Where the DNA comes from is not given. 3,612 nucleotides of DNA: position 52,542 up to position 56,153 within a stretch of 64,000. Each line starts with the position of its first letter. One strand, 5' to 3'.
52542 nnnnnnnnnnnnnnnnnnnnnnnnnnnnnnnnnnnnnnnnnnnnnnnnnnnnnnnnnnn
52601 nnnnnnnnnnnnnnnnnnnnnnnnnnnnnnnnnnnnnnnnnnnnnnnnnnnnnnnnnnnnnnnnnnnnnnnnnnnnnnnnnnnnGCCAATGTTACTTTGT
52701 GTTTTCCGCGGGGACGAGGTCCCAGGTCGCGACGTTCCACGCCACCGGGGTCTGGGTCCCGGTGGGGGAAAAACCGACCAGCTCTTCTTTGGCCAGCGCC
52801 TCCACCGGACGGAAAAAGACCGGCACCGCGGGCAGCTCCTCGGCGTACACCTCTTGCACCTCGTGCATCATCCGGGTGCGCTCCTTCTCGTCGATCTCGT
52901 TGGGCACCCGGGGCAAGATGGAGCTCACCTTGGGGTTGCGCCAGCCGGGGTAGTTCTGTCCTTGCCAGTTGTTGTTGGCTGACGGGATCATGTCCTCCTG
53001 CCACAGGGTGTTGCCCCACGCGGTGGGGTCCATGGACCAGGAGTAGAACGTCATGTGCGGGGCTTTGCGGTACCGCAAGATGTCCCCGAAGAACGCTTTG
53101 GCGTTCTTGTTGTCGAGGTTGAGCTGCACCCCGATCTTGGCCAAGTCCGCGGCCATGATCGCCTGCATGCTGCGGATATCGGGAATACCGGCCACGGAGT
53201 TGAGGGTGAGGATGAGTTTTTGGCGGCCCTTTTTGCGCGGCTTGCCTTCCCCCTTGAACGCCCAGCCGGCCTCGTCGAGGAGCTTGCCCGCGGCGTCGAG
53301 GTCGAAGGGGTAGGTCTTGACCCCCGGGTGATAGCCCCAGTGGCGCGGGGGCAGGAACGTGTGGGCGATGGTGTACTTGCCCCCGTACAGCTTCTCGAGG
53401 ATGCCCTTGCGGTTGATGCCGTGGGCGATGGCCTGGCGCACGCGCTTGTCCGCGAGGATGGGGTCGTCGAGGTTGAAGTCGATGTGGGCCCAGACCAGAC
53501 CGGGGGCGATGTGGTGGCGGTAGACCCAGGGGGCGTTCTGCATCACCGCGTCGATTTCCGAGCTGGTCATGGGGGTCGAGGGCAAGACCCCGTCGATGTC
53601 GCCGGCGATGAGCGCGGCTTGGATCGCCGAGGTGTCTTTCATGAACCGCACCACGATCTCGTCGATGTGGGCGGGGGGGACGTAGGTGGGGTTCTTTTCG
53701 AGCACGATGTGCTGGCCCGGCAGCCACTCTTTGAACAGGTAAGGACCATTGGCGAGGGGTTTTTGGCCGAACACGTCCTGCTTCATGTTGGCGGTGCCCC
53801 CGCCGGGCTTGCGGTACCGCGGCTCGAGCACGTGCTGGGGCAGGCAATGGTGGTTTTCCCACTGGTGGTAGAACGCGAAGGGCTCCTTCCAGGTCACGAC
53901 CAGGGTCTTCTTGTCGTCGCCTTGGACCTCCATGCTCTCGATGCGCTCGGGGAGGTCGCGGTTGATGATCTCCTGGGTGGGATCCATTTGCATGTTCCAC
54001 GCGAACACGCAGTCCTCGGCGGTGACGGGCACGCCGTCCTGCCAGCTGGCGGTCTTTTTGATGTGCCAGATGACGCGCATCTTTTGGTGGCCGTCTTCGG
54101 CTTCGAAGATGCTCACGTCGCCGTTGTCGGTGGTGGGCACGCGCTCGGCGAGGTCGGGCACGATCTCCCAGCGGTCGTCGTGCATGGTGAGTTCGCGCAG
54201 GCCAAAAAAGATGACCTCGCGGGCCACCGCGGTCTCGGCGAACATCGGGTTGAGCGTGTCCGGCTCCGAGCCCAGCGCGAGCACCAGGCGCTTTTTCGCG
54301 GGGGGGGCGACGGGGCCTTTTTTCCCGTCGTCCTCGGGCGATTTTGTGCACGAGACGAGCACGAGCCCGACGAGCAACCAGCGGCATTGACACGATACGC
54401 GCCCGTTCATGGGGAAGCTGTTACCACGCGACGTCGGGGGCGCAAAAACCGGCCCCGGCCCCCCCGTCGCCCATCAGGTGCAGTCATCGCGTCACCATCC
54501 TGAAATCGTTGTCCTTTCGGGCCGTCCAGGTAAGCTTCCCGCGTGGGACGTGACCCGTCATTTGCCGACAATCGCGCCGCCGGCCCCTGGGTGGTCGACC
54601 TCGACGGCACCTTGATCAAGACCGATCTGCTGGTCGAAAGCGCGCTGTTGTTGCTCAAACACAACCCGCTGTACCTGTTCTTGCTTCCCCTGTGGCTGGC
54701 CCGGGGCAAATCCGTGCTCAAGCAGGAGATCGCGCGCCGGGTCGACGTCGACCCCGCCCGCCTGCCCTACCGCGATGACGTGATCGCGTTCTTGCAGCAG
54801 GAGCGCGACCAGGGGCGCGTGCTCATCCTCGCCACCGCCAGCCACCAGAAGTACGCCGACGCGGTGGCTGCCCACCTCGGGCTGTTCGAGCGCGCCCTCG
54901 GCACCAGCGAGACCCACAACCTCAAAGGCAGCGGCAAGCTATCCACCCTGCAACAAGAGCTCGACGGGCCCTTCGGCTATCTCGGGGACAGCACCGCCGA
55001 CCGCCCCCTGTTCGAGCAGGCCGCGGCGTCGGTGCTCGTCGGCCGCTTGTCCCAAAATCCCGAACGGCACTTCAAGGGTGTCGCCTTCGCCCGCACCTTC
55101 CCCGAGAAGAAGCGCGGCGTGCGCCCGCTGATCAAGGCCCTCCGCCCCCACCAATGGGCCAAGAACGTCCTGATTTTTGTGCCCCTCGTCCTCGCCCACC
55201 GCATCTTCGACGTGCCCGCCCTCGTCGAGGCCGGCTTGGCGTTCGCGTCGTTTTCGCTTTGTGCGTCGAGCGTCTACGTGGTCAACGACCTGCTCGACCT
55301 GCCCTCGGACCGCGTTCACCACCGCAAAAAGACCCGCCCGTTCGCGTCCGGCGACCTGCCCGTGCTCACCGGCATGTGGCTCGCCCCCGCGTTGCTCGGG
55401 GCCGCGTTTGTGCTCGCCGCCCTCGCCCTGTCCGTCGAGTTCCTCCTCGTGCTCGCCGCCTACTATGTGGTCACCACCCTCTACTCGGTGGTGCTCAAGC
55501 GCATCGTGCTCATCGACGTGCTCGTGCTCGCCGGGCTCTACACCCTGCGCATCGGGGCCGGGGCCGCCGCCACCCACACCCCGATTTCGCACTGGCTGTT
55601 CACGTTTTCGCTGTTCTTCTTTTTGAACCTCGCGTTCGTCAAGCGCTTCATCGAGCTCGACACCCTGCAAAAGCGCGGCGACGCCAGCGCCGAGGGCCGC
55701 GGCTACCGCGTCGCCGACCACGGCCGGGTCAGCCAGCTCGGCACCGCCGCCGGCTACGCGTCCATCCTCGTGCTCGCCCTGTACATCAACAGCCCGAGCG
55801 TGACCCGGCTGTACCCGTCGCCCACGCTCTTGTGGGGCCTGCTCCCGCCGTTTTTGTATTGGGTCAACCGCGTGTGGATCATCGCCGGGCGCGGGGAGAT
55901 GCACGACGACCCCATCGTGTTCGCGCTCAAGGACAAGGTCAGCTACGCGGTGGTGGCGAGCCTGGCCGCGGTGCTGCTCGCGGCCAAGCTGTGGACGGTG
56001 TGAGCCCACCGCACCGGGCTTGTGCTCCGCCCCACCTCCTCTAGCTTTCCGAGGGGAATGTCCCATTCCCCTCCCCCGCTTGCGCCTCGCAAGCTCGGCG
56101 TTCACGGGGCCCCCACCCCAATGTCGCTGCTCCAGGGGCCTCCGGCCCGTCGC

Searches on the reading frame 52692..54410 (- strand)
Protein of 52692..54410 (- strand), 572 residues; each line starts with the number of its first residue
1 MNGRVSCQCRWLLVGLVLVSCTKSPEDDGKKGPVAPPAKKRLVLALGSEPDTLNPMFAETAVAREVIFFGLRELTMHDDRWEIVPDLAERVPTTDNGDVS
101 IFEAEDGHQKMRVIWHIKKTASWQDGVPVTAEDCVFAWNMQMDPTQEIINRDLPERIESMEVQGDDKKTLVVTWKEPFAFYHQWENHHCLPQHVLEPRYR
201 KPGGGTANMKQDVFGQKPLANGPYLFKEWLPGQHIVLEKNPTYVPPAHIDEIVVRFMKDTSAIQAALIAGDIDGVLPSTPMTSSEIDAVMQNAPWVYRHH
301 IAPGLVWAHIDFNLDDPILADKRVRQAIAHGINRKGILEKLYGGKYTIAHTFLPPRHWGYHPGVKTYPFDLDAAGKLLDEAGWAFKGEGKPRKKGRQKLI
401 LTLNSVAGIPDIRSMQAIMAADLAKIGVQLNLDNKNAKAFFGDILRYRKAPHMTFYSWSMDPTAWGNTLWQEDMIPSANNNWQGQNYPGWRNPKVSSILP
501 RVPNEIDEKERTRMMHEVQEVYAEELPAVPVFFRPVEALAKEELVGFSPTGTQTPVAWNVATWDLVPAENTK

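Call 4: search_protein_families(library=pfam, proteins=[window:52692-54410:-], max_evalue=0.1)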
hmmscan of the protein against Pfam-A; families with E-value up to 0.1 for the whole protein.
window:52692-54410:- (572 aa): 1 family
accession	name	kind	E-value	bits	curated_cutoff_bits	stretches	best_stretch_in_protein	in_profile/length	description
PF00496.27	SBP_bac_5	-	2.2e-66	224.9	32.4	1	82-463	1-351/368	Bacterial extracellular solute-binding proteins, family 5 Middle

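Call 5: search_protein_families(library=ncbifam, proteins=[window:52692-54410:-], max_evalue=0.1)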
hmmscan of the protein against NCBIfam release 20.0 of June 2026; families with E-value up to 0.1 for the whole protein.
window:52692-54410:- (572 aa): 10 families
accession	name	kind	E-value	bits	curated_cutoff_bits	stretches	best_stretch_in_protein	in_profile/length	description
NF045467.1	Opp4A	equivalog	1.8e-34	119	650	1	34-540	29-534/556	oligopeptide ABC transporter substrate-binding protein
TIGR04028.1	SBP_KPN_01854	hypoth_equivalog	1.1e-29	103.4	468.5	1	308-557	256-503/509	TIGR04028 family ABC transporter substrate-binding protein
TIGR02294.1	nickel_nikA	equivalog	6.2e-27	94.3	393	1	114-544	66-483/501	nickel ABC transporter substrate-binding protein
NF045468.1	Opp5A_nikA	equivalog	1.8e-26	92.7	600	1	105-531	63-456/488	nickel ABC transporter substrate-binding protein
NF011689.0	PRK15109.1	equivalog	4.7e-24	84.9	560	1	31-531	25-507/547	ABC transporter substrate-binding protein SapA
NF011684.0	PRK15104.1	equivalog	1.4e-20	73.5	947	1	39-546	38-523/543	oligopeptide ABC transporter substrate-binding protein OppA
NF043070.1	DppA_dipep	equivalog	1.7e-20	73.1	1005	1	216-536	205-508/535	dipeptide ABC transporter periplasmic-binding protein DppA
NF007287.0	PRK09755.1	equivalog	1.4e-18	67.1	1098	1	44-360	37-343/535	ABC transporter substrate-binding protein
NF011942.0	PRK15413.1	equivalog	2.4e-14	52.9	594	1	38-547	26-496/512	glutathione ABC transporter substrate-binding protein GsiB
NF047575.1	opine_bind_CntA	exception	9.1e-14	50.9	800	1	9-437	10-414/535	staphylopine-dependent metal ABC transporter substrate-binding lipoprotein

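Call 20: search_protein_families(library=padloc, proteins=[window:52692-54410:-], max_evalue=0.1)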
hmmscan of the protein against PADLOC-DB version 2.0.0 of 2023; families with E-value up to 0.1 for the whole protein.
window:52692-54410:- (572 aa): 0 families

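Call 29: find_homologous_proteins(query=window:52692-54410:-, max_evalue=1e-20)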
Query window:52692-54410:- (572 aa): 635 proteins with E <= 1e-20 among 8000 candidates; the best 120 are listed.
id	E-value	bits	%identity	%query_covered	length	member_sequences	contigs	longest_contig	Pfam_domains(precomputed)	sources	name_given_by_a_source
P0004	0.0e+0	1359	100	100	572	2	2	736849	PF00496.28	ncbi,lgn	-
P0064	1.6e-214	732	57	92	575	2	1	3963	PF00496.28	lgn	-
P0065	2.8e-214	731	56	95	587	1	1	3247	PF00496.28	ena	-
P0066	8.2e-213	727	56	94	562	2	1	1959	PF00496.28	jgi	jgi:peptide/nickel transport system substrate-binding protein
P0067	7.0e-211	720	56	94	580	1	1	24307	PF00496.28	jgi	jgi:peptide/nickel transport system substrate-binding protein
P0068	1.2e-210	719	55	91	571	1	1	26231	PF00496.28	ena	-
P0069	2.3e-210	719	55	93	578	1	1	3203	PF00496.28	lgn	-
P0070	4.4e-209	714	55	92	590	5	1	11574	PF00496.28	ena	-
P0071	5.6e-209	714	58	91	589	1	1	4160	PF00496.28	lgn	-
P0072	1.3e-208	713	55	97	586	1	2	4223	PF00496.28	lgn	-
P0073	6.0e-207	707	55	95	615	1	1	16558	PF00496.28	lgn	-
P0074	1.4e-206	706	54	95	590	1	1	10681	PF00496.28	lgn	-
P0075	2.3e-206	705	53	97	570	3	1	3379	PF00496.28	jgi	jgi:peptide/nickel transport system substrate-binding protein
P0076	1.5e-205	703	55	92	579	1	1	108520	PF00496.28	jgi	jgi:peptide/nickel transport system substrate-binding protein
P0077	3.3e-202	692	55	93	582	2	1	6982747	PF00496.28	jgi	jgi:peptide/nickel transport system substrate-binding protein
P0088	4.8e-184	632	50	98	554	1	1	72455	PF00496.28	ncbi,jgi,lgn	-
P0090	1.3e-182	627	52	90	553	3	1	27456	PF00496.28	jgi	jgi:peptide/nickel transport system substrate-binding protein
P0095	1.3e-175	604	48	97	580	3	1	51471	PF00496.28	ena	-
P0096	6.5e-175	601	47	97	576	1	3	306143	PF00496.28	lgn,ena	-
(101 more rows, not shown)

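Call 30: find_encoding_contigs(protein=P0077, flank=10000, max_places=2)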
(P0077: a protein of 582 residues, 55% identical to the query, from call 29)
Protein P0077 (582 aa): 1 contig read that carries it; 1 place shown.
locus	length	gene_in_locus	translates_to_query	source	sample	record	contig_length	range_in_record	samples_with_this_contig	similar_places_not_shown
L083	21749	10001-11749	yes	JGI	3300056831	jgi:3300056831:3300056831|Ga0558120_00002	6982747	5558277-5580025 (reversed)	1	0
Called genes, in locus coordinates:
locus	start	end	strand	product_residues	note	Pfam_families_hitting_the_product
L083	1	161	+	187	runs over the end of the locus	PF00137:ATP-synt_C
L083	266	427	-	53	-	-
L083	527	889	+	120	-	-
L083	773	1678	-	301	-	-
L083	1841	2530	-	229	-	-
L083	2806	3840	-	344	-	-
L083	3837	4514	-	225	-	PF04542:Sigma70_r2 (weak), PF08281:Sigma70_r4_2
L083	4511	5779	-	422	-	-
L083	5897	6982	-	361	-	-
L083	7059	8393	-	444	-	PF01565:FAD_binding_4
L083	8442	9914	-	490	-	PF12710:HAD, PF01040:UbiA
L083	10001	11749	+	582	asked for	PF00496:SBP_bac_5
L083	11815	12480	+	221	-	PF02798:GST_N, PF13417:GST_N_3, PF22441:CLIC-like_N (weak), PF13409:GST_N_2, PF00043:GST_C, PF13410:GST_C_2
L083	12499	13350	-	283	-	PF21813:DUF6882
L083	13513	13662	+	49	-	PF00468:Ribosomal_L34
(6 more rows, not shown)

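Call 31: find_encoding_contigs(protein=P0076, flank=10000, max_places=2)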
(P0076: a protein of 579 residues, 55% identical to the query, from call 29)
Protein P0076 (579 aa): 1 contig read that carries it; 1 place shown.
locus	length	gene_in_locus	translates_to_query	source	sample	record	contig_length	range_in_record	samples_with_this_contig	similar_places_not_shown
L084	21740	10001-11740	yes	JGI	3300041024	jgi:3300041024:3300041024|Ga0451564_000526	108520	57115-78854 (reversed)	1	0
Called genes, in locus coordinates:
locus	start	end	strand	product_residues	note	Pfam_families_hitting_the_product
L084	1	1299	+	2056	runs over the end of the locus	PF05345:He_PIG, PF05593:RHS_repeat (faint), PF25020:TTR_TEN1-4, PF25021:TEN_NHL (faint), PF25023:TEN_YD-shell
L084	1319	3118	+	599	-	-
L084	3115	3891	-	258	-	PF07063:HGLS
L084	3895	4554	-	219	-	-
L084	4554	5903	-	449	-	PF00171:Aldedh, PF05893:LuxC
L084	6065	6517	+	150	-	-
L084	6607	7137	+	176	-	-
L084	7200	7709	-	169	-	PF10604:Polyketide_cyc2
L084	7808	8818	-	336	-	PF12625:Arabinose_bd, PF00165:HTH_AraC (faint), PF12833:HTH_18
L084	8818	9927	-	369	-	-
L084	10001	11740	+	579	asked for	PF00496:SBP_bac_5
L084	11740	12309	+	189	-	-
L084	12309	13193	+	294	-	-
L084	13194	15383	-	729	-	PF00069:Pkinase, PF07714:PK_Tyr_Ser-Thr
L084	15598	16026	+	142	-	PF00572:Ribosomal_L13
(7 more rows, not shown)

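Call 33: find_encoding_contigs(protein=P0068, flank=8000, max_places=1)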
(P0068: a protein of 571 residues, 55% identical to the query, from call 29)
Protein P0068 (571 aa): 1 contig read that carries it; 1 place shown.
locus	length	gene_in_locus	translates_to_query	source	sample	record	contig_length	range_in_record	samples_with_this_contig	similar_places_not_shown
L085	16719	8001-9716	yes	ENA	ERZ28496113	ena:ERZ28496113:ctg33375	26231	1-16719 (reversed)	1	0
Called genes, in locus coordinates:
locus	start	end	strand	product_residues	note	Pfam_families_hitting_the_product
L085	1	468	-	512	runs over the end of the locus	PF00171:Aldedh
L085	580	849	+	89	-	-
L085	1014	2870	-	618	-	PF00069:Pkinase, PF07714:PK_Tyr_Ser-Thr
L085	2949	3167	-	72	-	-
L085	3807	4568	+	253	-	PF07063:HGLS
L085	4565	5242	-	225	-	-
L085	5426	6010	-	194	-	PF00171:Aldedh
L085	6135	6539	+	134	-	-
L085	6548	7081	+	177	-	PF01442:Apolipoprotein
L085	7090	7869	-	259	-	PF10988:DUF2807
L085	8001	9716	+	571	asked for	PF00496:SBP_bac_5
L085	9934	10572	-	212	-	-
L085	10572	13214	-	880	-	-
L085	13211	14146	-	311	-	PF07963:N_methyl (weak)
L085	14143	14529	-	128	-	-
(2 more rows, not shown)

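Call 34: find_encoding_contigs(protein=P0067, flank=8000, max_places=1)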
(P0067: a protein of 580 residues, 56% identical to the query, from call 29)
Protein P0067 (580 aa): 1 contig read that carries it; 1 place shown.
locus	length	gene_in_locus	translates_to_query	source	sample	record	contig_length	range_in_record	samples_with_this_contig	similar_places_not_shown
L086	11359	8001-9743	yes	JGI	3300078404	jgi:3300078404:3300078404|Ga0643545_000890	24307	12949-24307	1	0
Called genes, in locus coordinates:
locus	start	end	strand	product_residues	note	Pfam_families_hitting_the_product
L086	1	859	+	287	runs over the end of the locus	PF01381:HTH_3, PF13560:HTH_31, PF13238:AAA_18 (weak), PF01202:SKI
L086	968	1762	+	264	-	-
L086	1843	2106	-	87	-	-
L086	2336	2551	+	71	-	PF00830:Ribosomal_L28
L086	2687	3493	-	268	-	PF13622:4HBT_3, PF20789:4HBT_3C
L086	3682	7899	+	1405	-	-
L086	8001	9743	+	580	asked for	PF00496:SBP_bac_5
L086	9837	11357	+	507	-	?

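Call 35: find_encoding_contigs(protein=P0096, flank=8000, max_places=1)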
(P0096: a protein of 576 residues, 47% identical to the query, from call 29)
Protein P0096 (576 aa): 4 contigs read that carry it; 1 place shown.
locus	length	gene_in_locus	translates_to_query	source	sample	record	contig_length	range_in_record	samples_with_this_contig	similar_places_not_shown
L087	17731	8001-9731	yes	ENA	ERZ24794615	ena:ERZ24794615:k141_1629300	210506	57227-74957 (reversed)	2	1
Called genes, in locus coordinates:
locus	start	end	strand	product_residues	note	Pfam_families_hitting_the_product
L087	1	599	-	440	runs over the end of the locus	PF02687:FtsX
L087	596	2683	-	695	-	PF02687:FtsX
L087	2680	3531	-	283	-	PF00005:ABC_tran, PF02463:SMC_N (faint), PF13304:AAA_21 (faint)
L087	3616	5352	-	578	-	PF01510:Amidase_2, PF00395:SLH (weak)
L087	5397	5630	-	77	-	-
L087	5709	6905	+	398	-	-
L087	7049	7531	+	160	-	PF08786:DcrB (weak)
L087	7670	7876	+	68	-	-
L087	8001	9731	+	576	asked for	PF00496:SBP_bac_5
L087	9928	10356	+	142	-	PF00572:Ribosomal_L13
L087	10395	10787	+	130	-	PF00380:Ribosomal_S9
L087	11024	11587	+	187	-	-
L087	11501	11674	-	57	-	-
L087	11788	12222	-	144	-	PF01521:Fe-S_biosyn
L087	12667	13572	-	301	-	-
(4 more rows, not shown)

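Call 65: find_encoding_contigs(protein=P0088, flank=7000, max_places=1)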
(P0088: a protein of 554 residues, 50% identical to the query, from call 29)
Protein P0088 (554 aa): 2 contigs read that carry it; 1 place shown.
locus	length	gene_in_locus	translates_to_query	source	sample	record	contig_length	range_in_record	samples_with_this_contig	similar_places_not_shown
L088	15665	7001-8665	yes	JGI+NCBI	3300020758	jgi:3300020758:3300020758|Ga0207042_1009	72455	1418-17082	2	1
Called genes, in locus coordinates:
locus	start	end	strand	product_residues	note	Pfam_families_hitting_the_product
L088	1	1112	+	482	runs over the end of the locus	PF18073:Zn_ribbon_LapB, PF13481:AAA_25, PF25199:nSTAND_NTPase5 (weak), PF06745:ATPase, PF13191:AAA_16 (weak), PF23442:DUF7125 (weak), PF13541:ChlI, PF05362:Lon_C, +2 more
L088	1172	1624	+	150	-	PF06676:DUF1178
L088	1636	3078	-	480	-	-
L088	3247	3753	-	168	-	PF00578:AhpC-TSA, PF08534:Redoxin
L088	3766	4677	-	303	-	PF01513:NAD_kinase (weak)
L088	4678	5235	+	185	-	PF03544:TonB_C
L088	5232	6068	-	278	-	PF13174:TPR_6 (faint), PF13512:TPR_18, PF07719:TPR_2 (faint), PF13428:TPR_14 (faint), PF13525:YfiO, PF14559:TPR_19 (faint)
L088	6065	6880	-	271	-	PF01177:Asp_Glu_race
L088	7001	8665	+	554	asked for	PF00496:SBP_bac_5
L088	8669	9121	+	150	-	PF00072:Response_reg (weak)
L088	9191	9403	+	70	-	PF00830:Ribosomal_L28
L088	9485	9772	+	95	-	PF00166:Cpn10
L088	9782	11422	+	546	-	PF00118:Cpn60_TCP1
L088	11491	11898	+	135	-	PF01878:EVE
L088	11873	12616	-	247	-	PF01066:CDP-OH_P_transf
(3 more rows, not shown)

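Call 66: find_encoding_contigs(protein=P0095, flank=7000, max_places=1)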
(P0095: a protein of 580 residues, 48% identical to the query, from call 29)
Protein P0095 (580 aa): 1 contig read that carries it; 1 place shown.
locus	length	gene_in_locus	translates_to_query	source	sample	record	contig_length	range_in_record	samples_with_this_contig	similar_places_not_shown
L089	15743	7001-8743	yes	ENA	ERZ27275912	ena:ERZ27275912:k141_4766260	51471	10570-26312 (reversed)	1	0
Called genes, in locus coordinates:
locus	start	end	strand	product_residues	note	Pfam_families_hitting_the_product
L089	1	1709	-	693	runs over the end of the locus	PF02687:FtsX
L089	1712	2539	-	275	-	PF00005:ABC_tran, PF02463:SMC_N (faint), PF13304:AAA_21 (faint)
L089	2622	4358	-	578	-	PF01510:Amidase_2, PF00395:SLH (weak)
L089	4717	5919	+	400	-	-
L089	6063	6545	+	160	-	PF08786:DcrB (weak)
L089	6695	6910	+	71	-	PF00830:Ribosomal_L28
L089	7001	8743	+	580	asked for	PF00496:SBP_bac_5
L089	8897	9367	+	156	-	PF00572:Ribosomal_L13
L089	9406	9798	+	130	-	PF00380:Ribosomal_S9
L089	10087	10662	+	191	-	-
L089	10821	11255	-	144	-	PF01521:Fe-S_biosyn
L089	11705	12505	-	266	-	-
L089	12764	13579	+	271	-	-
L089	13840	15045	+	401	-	PF00149:Metallophos (weak)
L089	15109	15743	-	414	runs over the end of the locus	PF17874:TPR_MalT (weak), PF13424:TPR_12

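Call 67: find_encoding_contigs(protein=P0090, flank=7000, max_places=1)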
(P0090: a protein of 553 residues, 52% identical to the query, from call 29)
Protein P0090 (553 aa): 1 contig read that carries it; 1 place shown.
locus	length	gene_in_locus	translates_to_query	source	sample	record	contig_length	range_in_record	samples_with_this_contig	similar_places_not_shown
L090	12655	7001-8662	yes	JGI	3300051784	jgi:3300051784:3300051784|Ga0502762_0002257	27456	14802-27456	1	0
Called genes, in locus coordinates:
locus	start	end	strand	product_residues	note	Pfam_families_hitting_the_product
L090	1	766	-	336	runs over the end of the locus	-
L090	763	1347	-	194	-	PF04542:Sigma70_r2, PF08281:Sigma70_r4_2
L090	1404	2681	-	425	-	-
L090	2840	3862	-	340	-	-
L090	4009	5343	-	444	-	PF01565:FAD_binding_4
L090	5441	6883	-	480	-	PF00702:Hydrolase (faint), PF12710:HAD, PF01040:UbiA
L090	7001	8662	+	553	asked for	PF00496:SBP_bac_5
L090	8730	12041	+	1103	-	-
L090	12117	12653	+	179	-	?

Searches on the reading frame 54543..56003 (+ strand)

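Call 17: search_protein_families(library=pfam, proteins=[window:54543-56003:+], max_evalue=0.01)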
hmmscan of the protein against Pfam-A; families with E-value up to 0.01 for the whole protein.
window:54543-56003:+ (486 aa): 3 families
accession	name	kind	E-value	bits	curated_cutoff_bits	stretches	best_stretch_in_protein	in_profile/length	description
PF01040.23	UbiA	-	2.2e-21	76.7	34.2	1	219-442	14-226/250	UbiA prenyltransferase family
PF12710.13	HAD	-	1.2e-09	39.4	27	1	18-158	3-189/189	haloacid dehalogenase-like hydrolase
PF00702.32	Hydrolase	-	0.0015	19.4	26.4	0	52-124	76-150/191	haloacid dehalogenase-like hydrolase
